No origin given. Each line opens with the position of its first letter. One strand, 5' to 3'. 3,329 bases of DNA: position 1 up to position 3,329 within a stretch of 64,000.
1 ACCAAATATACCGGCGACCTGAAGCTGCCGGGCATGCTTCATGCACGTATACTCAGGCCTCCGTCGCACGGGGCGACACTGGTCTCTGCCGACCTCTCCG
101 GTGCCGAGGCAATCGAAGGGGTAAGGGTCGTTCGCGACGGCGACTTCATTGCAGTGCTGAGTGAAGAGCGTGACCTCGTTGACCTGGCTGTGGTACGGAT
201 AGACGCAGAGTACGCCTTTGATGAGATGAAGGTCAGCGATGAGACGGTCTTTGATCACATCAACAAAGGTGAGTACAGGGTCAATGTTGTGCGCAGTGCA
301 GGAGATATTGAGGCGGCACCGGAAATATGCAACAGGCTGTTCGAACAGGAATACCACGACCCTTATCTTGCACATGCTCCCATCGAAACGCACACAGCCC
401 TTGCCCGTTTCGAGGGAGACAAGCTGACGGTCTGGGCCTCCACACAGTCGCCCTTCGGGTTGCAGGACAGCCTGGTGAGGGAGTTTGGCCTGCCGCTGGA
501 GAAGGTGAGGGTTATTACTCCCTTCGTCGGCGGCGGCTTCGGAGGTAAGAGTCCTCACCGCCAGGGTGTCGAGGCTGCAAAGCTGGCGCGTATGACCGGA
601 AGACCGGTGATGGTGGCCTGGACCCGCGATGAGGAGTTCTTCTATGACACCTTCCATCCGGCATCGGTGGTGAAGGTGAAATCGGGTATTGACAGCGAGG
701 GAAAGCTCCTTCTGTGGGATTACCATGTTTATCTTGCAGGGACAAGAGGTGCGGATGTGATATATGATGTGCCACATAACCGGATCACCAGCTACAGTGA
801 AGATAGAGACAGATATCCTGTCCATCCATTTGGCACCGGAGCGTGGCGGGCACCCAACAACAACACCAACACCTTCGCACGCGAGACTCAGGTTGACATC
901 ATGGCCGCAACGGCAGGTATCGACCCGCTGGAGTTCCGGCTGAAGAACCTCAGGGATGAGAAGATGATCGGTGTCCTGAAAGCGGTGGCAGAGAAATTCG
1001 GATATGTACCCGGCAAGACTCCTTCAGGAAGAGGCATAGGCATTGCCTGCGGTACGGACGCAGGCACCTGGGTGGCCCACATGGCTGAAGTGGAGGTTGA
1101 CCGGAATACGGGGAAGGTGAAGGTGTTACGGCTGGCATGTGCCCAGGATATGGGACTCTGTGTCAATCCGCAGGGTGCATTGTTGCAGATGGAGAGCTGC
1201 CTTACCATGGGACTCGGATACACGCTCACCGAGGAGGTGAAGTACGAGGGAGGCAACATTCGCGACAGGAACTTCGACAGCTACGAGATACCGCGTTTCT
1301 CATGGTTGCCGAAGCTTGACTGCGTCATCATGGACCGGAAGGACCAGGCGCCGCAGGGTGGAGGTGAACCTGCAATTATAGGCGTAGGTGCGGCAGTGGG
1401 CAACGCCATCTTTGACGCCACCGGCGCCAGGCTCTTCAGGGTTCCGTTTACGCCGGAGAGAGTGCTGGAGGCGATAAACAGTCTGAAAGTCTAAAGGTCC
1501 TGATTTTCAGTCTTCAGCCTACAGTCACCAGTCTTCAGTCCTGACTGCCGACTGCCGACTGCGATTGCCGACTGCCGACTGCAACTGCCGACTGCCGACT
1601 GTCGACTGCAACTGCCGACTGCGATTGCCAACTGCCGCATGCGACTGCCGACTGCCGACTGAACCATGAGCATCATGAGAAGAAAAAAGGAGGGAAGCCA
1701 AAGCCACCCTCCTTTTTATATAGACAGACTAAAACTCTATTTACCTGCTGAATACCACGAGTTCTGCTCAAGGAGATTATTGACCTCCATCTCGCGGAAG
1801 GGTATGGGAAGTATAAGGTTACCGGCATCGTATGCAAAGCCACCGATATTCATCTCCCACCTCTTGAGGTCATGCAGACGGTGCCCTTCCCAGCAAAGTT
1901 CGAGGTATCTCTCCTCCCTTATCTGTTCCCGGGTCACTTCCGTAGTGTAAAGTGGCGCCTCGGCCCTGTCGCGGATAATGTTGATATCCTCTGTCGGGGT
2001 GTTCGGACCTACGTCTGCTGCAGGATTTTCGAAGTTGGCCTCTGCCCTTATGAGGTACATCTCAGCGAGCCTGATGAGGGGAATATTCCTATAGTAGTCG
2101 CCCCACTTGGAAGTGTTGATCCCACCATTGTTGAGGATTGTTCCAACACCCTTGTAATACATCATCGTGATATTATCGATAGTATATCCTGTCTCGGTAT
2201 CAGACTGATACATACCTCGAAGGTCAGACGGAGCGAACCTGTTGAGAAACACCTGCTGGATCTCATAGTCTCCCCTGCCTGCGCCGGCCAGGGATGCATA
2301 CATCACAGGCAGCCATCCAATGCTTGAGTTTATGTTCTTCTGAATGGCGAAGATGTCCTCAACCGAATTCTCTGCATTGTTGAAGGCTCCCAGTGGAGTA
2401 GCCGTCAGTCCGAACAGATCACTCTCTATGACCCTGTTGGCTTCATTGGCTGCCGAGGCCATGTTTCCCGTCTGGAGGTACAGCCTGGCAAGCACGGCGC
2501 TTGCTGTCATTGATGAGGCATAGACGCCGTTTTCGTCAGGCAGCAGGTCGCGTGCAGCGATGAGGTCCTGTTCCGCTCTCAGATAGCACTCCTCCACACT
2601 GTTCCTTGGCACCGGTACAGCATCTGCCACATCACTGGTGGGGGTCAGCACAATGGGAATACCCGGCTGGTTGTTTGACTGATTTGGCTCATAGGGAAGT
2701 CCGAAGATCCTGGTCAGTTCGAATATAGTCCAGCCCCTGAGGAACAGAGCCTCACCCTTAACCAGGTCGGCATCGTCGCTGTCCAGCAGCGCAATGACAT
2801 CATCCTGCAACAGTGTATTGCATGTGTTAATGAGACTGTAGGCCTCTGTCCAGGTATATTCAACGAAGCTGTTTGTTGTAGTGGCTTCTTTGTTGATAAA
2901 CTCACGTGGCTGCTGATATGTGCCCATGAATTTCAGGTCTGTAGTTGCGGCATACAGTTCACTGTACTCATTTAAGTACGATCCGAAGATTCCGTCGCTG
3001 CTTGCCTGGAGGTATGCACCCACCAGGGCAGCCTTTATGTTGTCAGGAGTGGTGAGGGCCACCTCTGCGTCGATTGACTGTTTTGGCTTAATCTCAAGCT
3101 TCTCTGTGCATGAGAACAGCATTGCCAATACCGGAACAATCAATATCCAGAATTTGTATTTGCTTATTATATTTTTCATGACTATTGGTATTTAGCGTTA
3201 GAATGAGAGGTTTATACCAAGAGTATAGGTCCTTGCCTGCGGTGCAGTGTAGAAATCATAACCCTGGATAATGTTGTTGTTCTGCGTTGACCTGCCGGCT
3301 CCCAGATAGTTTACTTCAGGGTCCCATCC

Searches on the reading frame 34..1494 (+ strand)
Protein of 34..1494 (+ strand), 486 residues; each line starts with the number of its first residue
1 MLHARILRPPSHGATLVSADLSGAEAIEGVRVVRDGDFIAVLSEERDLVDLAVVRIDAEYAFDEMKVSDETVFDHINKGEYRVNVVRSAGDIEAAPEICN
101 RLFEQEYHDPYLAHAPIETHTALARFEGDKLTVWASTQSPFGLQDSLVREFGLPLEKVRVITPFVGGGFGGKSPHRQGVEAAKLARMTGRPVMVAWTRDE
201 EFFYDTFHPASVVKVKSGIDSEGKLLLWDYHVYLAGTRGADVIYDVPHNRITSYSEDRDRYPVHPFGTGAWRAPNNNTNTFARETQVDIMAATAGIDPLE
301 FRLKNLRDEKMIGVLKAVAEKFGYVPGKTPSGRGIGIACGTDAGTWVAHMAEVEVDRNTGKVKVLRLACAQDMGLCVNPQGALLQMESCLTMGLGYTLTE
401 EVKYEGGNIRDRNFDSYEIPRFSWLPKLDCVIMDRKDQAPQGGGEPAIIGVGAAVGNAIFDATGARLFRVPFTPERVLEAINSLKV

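Call 38: search_protein_families(library=pfam, proteins=[window:34-1494:+], max_evalue=0.00001)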
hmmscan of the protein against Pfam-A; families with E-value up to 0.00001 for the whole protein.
window:34-1494:+ (486 aa): 2 families
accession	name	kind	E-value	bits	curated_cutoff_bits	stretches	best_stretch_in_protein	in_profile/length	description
PF02738.23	MoCoBD_1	-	1.4e-45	155.7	27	1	84-306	8-244/244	Molybdopterin cofactor-binding domain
PF20256.3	MoCoBD_2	-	2.7e-22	80.1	27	1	346-425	202-282/283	Molybdopterin cofactor-binding domain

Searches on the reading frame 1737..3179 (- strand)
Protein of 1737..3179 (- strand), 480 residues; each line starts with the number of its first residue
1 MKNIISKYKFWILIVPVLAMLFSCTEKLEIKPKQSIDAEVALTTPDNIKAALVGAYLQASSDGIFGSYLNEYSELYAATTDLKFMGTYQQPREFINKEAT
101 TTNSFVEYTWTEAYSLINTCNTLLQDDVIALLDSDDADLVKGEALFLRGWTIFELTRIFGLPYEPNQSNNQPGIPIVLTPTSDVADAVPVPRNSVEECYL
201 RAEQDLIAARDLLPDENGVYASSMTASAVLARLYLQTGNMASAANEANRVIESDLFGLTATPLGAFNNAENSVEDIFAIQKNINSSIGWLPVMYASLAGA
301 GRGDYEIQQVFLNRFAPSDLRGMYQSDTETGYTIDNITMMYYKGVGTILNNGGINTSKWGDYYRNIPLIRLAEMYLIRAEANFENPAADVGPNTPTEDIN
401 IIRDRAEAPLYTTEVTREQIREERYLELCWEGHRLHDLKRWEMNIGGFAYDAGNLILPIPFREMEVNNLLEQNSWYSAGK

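Call 38: search_protein_families(library=pfam, proteins=[window:1737-3179:-], max_evalue=0.00001)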
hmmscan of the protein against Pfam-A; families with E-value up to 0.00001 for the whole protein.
window:1737-3179:- (480 aa): 2 families
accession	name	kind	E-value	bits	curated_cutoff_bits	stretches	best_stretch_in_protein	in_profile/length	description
PF07980.17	SusD_RagB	-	1.2e-25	91.3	23.1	1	333-443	126-236/297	SusD family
PF14322.12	SusD-like_3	-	7.8e-24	85.4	27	1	28-235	3-191/191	Starch-binding associating with outer membrane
